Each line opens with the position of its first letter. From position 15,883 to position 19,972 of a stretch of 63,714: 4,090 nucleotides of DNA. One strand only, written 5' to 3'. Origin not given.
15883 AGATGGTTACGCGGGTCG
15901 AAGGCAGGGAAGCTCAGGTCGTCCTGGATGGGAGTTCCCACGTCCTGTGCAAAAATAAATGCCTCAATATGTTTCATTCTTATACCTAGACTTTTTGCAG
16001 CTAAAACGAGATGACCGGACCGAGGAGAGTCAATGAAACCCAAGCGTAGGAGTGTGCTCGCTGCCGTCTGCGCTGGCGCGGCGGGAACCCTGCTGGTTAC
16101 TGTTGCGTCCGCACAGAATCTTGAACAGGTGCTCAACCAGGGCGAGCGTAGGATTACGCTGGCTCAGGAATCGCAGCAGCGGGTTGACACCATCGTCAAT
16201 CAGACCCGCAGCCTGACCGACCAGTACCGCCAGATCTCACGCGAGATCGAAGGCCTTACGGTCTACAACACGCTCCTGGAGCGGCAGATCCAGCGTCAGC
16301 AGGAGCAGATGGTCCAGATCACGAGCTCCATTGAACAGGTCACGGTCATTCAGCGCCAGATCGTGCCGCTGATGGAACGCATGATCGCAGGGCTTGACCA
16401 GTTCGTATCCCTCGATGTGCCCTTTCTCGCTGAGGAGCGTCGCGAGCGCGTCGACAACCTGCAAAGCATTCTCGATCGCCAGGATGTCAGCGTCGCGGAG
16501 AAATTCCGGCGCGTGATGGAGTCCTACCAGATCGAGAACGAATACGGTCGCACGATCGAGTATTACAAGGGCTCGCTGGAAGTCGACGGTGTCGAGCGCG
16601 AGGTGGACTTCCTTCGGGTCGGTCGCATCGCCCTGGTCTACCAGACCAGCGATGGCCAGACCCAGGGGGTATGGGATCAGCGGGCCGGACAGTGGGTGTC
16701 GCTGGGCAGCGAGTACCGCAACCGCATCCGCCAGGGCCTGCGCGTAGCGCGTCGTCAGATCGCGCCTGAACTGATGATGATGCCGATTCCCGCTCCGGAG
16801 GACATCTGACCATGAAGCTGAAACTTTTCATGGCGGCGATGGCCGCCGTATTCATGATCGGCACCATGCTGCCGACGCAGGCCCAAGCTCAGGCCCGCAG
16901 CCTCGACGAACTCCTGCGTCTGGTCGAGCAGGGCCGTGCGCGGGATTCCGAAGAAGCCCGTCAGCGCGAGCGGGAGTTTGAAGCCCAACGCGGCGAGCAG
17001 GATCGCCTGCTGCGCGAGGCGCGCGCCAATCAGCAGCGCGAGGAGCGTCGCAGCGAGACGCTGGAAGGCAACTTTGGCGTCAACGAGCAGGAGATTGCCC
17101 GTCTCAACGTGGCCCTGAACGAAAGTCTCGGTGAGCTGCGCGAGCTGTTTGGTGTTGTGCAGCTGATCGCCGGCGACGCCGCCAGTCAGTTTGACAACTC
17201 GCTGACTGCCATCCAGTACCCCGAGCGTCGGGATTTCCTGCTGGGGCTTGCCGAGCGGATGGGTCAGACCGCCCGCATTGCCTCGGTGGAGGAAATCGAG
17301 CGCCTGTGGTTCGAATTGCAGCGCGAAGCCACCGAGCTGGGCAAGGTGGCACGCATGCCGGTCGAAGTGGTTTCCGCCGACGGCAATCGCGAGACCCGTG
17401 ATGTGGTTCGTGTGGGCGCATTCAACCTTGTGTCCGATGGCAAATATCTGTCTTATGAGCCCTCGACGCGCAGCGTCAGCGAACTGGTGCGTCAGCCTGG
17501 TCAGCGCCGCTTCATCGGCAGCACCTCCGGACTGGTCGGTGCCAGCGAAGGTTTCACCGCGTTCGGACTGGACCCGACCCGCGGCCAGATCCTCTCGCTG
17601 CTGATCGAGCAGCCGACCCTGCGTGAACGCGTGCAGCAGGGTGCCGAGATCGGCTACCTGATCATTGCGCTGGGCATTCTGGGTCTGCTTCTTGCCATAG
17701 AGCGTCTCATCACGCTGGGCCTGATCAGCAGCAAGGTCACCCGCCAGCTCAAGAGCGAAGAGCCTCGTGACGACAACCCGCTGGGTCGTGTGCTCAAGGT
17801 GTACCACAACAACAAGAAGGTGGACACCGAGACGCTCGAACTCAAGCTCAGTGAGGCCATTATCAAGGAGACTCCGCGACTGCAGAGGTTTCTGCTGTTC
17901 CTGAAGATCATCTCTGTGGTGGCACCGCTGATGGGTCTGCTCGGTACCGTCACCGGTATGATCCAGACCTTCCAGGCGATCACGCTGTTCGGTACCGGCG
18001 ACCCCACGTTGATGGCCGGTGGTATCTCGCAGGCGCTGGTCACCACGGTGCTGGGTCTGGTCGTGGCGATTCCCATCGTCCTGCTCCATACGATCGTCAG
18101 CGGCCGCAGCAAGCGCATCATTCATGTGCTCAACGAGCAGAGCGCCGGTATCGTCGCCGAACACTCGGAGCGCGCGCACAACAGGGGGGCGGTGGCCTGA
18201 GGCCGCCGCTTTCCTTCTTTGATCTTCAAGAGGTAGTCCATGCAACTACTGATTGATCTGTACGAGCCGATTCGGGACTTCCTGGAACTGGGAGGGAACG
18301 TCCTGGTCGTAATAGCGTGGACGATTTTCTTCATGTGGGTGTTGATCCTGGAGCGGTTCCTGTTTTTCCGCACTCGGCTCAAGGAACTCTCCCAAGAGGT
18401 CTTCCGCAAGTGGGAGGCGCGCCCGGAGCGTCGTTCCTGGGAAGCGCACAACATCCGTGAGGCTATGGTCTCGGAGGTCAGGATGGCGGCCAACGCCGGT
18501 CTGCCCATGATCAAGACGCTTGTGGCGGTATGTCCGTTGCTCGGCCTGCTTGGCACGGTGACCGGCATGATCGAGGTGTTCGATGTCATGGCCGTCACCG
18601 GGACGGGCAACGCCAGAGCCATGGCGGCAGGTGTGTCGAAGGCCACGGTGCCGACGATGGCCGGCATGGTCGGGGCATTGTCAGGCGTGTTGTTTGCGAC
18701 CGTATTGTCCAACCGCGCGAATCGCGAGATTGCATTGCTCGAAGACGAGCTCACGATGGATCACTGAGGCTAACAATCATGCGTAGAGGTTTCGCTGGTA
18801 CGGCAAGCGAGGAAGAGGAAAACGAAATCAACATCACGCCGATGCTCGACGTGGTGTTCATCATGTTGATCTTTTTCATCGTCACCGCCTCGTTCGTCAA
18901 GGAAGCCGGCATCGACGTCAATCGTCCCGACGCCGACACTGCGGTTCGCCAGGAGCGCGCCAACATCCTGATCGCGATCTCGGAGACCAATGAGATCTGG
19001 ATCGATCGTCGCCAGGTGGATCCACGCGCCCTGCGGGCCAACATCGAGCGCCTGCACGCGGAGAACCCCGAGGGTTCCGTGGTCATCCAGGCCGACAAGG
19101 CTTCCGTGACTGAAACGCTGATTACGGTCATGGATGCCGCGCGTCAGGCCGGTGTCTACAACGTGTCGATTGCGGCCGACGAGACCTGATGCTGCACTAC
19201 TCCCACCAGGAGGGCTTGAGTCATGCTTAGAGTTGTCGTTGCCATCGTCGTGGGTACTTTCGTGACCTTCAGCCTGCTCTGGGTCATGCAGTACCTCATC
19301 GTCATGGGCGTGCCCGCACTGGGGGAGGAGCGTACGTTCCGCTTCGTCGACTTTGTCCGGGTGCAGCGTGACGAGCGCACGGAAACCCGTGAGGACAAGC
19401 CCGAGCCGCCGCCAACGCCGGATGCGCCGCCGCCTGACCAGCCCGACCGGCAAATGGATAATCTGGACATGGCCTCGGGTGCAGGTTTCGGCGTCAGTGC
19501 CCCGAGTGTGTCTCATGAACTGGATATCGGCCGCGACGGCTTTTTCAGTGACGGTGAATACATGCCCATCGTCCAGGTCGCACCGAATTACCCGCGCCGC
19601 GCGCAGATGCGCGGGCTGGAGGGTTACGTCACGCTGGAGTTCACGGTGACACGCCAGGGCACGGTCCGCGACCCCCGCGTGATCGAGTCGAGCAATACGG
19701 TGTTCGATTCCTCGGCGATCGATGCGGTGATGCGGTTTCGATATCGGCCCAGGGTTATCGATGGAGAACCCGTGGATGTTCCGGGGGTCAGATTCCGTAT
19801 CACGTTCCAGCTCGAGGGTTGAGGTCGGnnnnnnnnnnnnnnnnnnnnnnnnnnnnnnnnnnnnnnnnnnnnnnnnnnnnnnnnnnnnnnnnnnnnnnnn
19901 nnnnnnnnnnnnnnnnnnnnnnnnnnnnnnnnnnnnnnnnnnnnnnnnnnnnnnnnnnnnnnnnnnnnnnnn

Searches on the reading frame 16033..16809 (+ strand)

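Call 8: search_protein_families(library=pfam, proteins=[window:16033-16809:+])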
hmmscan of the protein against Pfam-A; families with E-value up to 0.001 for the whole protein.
window:16033-16809:+ (258 aa): 1 family
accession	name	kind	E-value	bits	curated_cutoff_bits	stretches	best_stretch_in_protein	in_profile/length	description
PF11932.13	DUF3450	-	7.3e-87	291.1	32.6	1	16-252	4-240/241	Protein of unknown function (DUF3450)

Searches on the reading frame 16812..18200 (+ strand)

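Call 20: search_protein_families(library=pfam, proteins=[window:16812-18200:+])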
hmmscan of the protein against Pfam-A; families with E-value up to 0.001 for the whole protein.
window:16812-18200:+ (462 aa): 1 family
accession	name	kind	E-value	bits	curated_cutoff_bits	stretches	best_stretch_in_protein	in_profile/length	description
PF01618.21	MotA_ExbB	-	1.7e-31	109.1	22.9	1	322-440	4-125/127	MotA/TolQ/ExbB proton channel family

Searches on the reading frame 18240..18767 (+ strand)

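Call 20: search_protein_families(library=pfam, proteins=[window:18240-18767:+])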
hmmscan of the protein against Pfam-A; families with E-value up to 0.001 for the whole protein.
window:18240-18767:+ (175 aa): 1 family
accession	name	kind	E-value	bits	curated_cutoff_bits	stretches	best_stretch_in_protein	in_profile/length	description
PF01618.21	MotA_ExbB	-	6.8e-23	81.2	22.9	1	59-168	17-126/127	MotA/TolQ/ExbB proton channel family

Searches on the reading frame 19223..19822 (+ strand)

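Call 20: search_protein_families(library=pfam, proteins=[window:19223-19822:+])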
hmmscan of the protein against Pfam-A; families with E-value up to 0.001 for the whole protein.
window:19223-19822:+ (199 aa): 1 family
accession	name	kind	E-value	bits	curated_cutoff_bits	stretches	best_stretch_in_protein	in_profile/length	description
PF03544.19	TonB_C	-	8.7e-21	74.6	24.6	1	120-197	2-79/79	Gram-negative bacterial TonB protein C-terminal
